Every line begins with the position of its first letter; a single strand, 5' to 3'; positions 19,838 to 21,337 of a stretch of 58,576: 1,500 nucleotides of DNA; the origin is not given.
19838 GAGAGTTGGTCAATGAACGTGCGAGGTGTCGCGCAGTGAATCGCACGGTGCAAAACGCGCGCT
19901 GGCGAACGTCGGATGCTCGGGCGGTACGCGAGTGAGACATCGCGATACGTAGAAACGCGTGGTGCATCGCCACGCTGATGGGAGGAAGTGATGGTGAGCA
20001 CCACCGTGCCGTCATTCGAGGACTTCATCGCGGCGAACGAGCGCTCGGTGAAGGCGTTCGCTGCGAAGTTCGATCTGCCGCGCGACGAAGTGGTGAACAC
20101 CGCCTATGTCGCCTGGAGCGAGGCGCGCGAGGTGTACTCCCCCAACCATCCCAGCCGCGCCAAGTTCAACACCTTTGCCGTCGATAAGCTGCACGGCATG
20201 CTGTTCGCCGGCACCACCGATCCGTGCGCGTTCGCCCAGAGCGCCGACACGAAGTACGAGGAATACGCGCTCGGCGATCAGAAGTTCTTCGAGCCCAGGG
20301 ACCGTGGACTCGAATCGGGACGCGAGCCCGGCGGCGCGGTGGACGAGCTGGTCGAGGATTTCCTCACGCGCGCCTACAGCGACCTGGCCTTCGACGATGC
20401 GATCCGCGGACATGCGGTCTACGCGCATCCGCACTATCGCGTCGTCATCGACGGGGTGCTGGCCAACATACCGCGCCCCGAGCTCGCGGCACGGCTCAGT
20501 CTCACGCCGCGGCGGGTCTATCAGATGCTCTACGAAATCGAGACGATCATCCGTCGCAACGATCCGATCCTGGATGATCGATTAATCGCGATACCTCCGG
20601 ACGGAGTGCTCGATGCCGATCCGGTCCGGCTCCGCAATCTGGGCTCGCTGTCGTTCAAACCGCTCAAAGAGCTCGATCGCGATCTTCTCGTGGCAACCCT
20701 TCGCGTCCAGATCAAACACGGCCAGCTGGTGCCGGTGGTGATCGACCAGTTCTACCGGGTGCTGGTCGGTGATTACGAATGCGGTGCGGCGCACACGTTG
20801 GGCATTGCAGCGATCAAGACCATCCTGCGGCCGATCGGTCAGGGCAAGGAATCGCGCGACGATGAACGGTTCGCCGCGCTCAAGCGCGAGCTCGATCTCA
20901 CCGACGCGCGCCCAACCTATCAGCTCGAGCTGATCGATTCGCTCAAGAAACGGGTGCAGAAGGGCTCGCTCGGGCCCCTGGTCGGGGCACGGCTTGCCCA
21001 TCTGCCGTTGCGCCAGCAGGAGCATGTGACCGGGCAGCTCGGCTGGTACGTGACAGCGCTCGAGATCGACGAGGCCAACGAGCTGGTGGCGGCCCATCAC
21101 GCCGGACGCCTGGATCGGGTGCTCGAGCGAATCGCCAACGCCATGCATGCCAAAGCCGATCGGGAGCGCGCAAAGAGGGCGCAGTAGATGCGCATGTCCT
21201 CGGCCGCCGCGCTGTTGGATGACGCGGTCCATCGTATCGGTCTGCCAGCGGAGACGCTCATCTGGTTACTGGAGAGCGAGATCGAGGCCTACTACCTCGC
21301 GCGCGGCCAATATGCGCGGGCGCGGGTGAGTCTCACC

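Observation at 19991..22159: Abutting sigma-like/ParB-like fusion protein and divergent NusA paralogue: possible element-encoded transcription module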

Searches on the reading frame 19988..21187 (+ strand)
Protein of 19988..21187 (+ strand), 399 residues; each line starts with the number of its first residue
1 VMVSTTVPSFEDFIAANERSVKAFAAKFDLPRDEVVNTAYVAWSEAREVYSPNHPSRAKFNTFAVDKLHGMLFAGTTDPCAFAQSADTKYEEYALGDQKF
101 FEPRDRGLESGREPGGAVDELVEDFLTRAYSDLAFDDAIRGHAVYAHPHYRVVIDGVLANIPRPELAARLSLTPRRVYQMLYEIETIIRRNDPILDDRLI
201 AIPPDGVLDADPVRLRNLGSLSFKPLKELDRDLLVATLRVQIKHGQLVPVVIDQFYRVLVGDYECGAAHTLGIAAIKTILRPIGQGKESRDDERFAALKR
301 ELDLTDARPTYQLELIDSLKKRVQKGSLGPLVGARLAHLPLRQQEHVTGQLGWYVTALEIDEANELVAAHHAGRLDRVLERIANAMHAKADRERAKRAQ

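Call 3: search_protein_families(library=pfam, proteins=[window:19988-21187:+], max_evalue=1)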
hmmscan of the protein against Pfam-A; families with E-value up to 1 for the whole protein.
window:19988-21187:+ (399 aa): 1 family
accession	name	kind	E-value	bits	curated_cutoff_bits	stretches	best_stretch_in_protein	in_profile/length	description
PF21476.4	PF0610-like_N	-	0.045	14.4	33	1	165-192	19-46/50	PF0610-like, N-terminal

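Call 4: search_protein_families(library=ncbifam, proteins=[window:19988-21187:+], max_evalue=1)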
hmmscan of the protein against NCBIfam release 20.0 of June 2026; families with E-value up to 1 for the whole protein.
window:19988-21187:+ (399 aa): 3 families
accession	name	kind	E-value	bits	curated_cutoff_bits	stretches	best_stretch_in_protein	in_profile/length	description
TIGR02937.1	sigma70-ECF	superfamily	0.022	14.4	42.9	1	10-186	3-159/165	sigma-70 family RNA polymerase sigma factor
NF008132.0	PRK10880.1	equivalog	0.13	11.3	427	1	335-383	65-113/351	A/G-specific adenine glycosylase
TIGR02841.1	spore_YyaC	equivalog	0.16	12.1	84.9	1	324-371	14-60/140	spore protease YyaC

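Call 10: search_dna_similar(query=window:19988-21187:+, collection=plasmids, mode=protein, max_evalue=0.001)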
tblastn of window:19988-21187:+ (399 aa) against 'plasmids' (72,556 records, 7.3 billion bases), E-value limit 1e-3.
No match.

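Call 19: find_homologous_proteins(query=window:19988-21187:+)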
Query window:19988-21187:+ (399 aa): 2 proteins with E <= 0.001 among 8000 candidates.
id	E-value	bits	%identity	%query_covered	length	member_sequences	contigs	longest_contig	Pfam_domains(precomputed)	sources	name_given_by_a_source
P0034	1.7e-262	888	100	100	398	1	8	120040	-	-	-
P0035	5.0e-81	291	42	92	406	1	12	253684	-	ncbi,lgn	-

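Call 21: find_encoding_contigs(protein=P0035, flank=10000, max_places=6)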
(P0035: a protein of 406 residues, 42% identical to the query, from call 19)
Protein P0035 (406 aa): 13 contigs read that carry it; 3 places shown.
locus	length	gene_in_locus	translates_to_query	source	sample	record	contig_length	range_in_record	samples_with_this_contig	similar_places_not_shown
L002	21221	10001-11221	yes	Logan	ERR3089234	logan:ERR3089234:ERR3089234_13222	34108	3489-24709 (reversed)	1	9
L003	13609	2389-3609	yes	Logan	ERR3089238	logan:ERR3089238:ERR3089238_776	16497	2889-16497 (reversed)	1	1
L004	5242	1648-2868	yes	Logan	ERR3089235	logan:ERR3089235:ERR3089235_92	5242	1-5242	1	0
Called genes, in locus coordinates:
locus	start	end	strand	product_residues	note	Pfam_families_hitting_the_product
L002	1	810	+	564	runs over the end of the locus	PF02195:ParB_N, PF17762:HTH_ParB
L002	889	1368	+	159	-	PF19556:PRTRC_E (weak)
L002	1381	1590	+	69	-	PF14454:Prok_Ub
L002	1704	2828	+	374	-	PF14456:alpha-hel2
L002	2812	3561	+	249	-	PF14460:Prok-E2_D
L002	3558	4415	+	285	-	PF00899:ThiF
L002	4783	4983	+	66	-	-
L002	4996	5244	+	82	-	-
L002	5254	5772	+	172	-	-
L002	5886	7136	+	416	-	-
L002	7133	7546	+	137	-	-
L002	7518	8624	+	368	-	PF13362:Toprim_3 (faint)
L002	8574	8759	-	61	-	-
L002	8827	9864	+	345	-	PF06834:TraU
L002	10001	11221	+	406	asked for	-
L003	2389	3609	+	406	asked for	-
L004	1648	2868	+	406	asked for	-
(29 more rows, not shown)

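Call 42: find_homologous_proteins(query=A3, max_evalue=0.01)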
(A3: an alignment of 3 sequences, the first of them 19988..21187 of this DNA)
Query A3 (3 sequences) (399 aa, profile of the alignment): 3 proteins with E <= 0.01 among 8000 candidates.
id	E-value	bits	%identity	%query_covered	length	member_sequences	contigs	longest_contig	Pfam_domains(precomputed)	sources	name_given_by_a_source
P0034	1.3e-206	704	100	100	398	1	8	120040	-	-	-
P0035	5.1e-196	669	42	92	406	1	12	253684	-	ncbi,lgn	-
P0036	4.5e-194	663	34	95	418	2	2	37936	-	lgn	-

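Call 43: search_solved_structures(query=A3, max_evalue=10, show_alignments=3)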
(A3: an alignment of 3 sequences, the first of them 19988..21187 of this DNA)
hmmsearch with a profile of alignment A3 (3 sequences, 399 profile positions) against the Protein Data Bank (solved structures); distinct sequences matched with E-value up to 10: 6.
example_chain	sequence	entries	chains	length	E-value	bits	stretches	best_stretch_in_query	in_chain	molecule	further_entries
6sdk_A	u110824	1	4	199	0.00037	22.5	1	218-318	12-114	Stage 0 sporulation protein J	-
7bnk_A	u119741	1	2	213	0.31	12.9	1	229-320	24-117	ParB family protein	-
7bnr_A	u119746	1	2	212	0.32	12.8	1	229-320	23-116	ParB family protein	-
7o0n_A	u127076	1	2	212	0.45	12.4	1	229-320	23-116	ParB family protein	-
2k2p_A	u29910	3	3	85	0.55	12.1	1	120-174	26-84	Uncharacterized protein Atu1203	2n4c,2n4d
1xho_A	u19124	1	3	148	1.1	11.1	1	8-55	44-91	Chorismate mutase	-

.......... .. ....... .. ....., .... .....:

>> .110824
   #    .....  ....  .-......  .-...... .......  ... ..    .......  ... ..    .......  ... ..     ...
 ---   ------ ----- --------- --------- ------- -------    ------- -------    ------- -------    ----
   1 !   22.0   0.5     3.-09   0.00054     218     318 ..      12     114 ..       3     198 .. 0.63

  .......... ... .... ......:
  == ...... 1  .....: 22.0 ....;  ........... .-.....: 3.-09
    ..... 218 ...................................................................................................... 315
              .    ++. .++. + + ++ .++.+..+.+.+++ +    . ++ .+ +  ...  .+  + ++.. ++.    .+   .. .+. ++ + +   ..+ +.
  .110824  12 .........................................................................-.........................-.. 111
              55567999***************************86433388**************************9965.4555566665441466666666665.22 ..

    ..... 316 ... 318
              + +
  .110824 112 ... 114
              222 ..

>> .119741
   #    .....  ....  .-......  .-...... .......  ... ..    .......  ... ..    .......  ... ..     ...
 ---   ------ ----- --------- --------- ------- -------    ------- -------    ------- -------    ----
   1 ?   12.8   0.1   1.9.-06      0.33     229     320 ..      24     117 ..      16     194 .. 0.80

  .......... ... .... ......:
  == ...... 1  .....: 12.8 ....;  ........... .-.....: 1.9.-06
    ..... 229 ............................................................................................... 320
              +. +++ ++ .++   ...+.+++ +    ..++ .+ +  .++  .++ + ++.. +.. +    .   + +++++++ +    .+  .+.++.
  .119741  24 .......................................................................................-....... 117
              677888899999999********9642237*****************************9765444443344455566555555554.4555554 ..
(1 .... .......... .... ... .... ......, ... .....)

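Call 45: search_protein_families(library=pfam, alignment_id=A3, max_evalue=5)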
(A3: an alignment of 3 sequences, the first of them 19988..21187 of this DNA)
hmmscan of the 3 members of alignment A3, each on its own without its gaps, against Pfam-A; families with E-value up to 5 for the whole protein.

A. member 1, window:19988-21187:+ (399 aa): 1 family
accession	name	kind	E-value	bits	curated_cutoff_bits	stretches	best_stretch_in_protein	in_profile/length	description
PF21476.4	PF0610-like_N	-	0.045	14.4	33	1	165-192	19-46/50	PF0610-like, N-terminal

B. families by the number of members that match (of 3 scanned): 3 families
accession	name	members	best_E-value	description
PF02195.25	ParB_N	1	0.0035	ParB N-terminal domain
PF21476.4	PF0610-like_N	1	0.045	PF0610-like, N-terminal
PF13384.12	HTH_23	1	0.14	Homeodomain-like domain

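Call 46: search_protein_families(library=ncbifam, alignment_id=A3, max_evalue=5)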
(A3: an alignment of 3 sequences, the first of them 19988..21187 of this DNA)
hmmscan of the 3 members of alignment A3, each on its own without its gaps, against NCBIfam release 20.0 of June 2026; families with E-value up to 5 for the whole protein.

A. member 1, window:19988-21187:+ (399 aa): 3 families
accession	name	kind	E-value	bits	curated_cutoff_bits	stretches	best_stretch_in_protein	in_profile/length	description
TIGR02937.1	sigma70-ECF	superfamily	0.022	14.4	42.9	1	10-186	3-159/165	sigma-70 family RNA polymerase sigma factor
NF008132.0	PRK10880.1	equivalog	0.13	11.3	427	1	335-383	65-113/351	A/G-specific adenine glycosylase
TIGR02841.1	spore_YyaC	equivalog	0.16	12.1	84.9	1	324-371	14-60/140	spore protease YyaC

B. families by the number of members that match (of 3 scanned): 4 families
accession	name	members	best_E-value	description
TIGR02937.1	sigma70-ECF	3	5.6e-05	sigma-70 family RNA polymerase sigma factor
TIGR04285.1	nucleoid_noc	1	0.0011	nucleoid occlusion protein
NF008132.0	PRK10880.1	1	0.13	A/G-specific adenine glycosylase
TIGR02841.1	spore_YyaC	1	0.16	spore protease YyaC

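Call 47: search_protein_families(library=phrogs, proteins=[window:19988-21187:+, P0035, P0036], max_evalue=1)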
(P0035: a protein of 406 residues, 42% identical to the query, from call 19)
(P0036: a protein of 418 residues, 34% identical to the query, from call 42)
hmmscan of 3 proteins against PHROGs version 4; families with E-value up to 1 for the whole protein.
window:19988-21187:+ (399 aa): 1 family
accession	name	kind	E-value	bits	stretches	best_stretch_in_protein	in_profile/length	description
phrog_11932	-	unknown function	0.13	12.9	1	13-80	44-106/214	-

P0035 (406 aa): 3 families
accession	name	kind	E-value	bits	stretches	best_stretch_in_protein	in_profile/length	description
phrog_1740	-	transcription regulation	0.0098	15.4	1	8-181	55-208/567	RNA polymerase sigma factor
phrog_8071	-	DNA, RNA and nucleotide metabolism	0.17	12.1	1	229-276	27-75/389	ParB-like partition protein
phrog_21315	-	unknown function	0.42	10.5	1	224-277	25-78/415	-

P0036 (418 aa): 7 families
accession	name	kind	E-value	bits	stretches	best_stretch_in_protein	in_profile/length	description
phrog_8071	-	DNA, RNA and nucleotide metabolism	0.00049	20.4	1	258-312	27-83/389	ParB-like partition protein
phrog_15396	-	DNA, RNA and nucleotide metabolism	0.0026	18.6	1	260-306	27-73/258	ParB-like partition nuclease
phrog_498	-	other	0.0038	16.8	1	259-315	57-115/633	DNA methyltransferase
phrog_620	-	DNA, RNA and nucleotide metabolism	0.0081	17.2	1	259-311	31-84/217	ParB-like partition protein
phrog_940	-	DNA, RNA and nucleotide metabolism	0.03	14.5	1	258-313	27-82/388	nuclease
phrog_35232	-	unknown function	0.058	14.4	1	394-412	26-44/59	-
phrog_26377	-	DNA, RNA and nucleotide metabolism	0.17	12.3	1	272-320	42-89/326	ParB-like partition protein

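Call 51: predict_structure(alignment_id=A3)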
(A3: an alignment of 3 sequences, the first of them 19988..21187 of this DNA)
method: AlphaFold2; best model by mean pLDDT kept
length: 399 residues; sequences in the alignment: 3
mean_pLDDT: 55.6   pTM: 0.32
mean pLDDT of the five models: 55.6, 53.1, 52.0, 51.4, 48.7
residues with pLDDT >= 90: 6; 70-90: 128; 50-70: 73; < 50: 192
segments of 3 or more residues with pLDDT < 50: 1-4, 75-138, 189-290, 297-313
pLDDT, mean of each block of 10 residues (from residue 1): 55 90 85 80 75 68 81 47 26 23 28 35 42 45 63 65 72 72 57 35 34 30 34 45 39 41 31 34 39 48 34 68 78 70 85 81 70 73 83 64
secondary structure, 60 per line:
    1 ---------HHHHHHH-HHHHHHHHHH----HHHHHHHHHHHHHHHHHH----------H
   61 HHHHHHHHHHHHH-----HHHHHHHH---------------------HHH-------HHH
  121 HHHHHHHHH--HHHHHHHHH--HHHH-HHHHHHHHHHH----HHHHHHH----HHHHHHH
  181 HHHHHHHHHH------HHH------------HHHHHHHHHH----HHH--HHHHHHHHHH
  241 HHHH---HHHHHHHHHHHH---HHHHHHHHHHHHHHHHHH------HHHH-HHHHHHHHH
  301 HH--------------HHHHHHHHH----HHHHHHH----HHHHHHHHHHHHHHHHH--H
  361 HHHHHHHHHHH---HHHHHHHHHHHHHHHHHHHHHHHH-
elements in order: H10-16 H18-27 H32-49 H60-73 H79-86 H118-129 H132-140 H143-146 H148-158 H163-169 H174-190 H212-221 H231-244 H248-259 H263-280 H287-290 H292-302 H317-325 H330-336 H341-357 H360-371 H375-398

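Call 53: search_protein_families(library=ncbifam, proteins=[P0035, P0036], max_evalue=1)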
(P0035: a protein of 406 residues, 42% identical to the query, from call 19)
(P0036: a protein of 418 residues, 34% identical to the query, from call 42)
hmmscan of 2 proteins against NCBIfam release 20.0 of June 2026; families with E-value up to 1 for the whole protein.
P0035 (406 aa): 2 families
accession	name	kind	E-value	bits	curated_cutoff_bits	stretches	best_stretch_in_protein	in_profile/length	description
TIGR02937.1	sigma70-ECF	superfamily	5.6e-05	22.8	42.9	1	11-180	3-156/165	sigma-70 family RNA polymerase sigma factor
TIGR04285.1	nucleoid_noc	exception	0.0011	18.4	315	1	209-287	4-85/255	nucleoid occlusion protein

P0036 (418 aa): 1 family
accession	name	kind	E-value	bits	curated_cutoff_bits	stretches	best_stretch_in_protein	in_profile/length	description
TIGR02937.1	sigma70-ECF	superfamily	0.006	16.2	42.9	1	9-216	2-163/165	sigma-70 family RNA polymerase sigma factor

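Call 55: fold_search(model_id=the predicted structure, library=pdb)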
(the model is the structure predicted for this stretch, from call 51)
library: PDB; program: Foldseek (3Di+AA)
matches with E <= 10: 92; with E <= 0.001: 0
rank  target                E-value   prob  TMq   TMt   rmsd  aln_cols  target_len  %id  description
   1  9a4r_A                2.6e-01  0.84  0.15  0.26  19.5       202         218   14  Integrative model of RPSH-RPOB by crosslinking MS and deep learning (released 2024-09-18)
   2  6ccv_F                3.8e-01  0.25  0.13  0.17  28.8       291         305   15  Crystal structure of a Mycobacterium smegmatis RNA polymerase transcription initiation complex with inhibitor Rifampic (released 2018-08-15)
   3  9a7s_A                4.5e-01  0.66  0.14  0.21  25.6       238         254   10  Integrative model of RPSD-RPOB by crosslinking MS and deep learning (released 2024-09-18)
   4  5tw1_F                4.5e-01  0.23  0.13  0.16  28.4       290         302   14  Crystal structure of a Mycobacterium smegmatis transcription initiation complex with RbpA (released 2017-01-18)
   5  6dcf_F                5.1e-01  0.21  0.13  0.17  28.3       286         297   15  Crystal structure of a Mycobacterium smegmatis transcription initiation complex with Rifampicin-resistant RNA polymera (released 2018-09-05)
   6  5vi8_F                7.4e-01  0.16  0.13  0.16  28.4       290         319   14  Structure of a mycobacterium smegmatis transcription initiation complex with an upstream-fork promoter fragment (released 2017-04-26)
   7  5a7d_R                9.6e-01  0.11  0.15  0.16  27.0       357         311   15  Tetrameric assembly of LGN with Inscuteable (released 2016-08-03)
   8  5a7d_S                1.0e+00  0.10  0.14  0.16  25.8       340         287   13  Tetrameric assembly of LGN with Inscuteable (released 2016-08-03)
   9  9n9q_C                1.1e+00  0.28  0.17  0.24  33.6       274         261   10  Cryo-EM structure of the RNA-guided transcription complex (released 2025-12-24)
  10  9e86_F                1.2e+00  0.21  0.15  0.19  27.8       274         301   15  De Novo Mycobacterium tuberculosis transcription initiation promoter complex with 5-mer RNA and open Beta' clamp (RNA  (released 2025-10-01)
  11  7rdq_F                1.3e+00  0.12  0.13  0.14  28.0       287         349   15  Cryo-EM structure of Thermus thermophilus reiterative transcription complex with 11nt oligo-G RNA (released 2022-02-02)
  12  6jbq_F                1.4e+00  0.25  0.13  0.24  23.4       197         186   14  CryoEM structure of Escherichia coli sigmaE transcription initiation complex containing 5nt of RNA (released 2019-05-29)
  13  8x6g_H                1.6e+00  0.14  0.14  0.21  26.9       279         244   12  Cryo-EM structure of Staphylococcus aureus sigB-dependent RNAP-promoter open complex (released 2024-06-05)
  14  9e85_F                1.6e+00  0.13  0.14  0.17  28.3       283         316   14  De Novo Mycobacterium tuberculosis transcription initiation promoter complex with 6-mer RNA and closed Beta' clamp (RN (released 2025-10-01)
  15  6vvv_F                1.6e+00  0.12  0.13  0.17  28.6       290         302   16  Crystal structure of a Mycobacterium smegmatis transcription initiation complex with Rifampicin-resistant RNA polymera (released 2020-10-21)
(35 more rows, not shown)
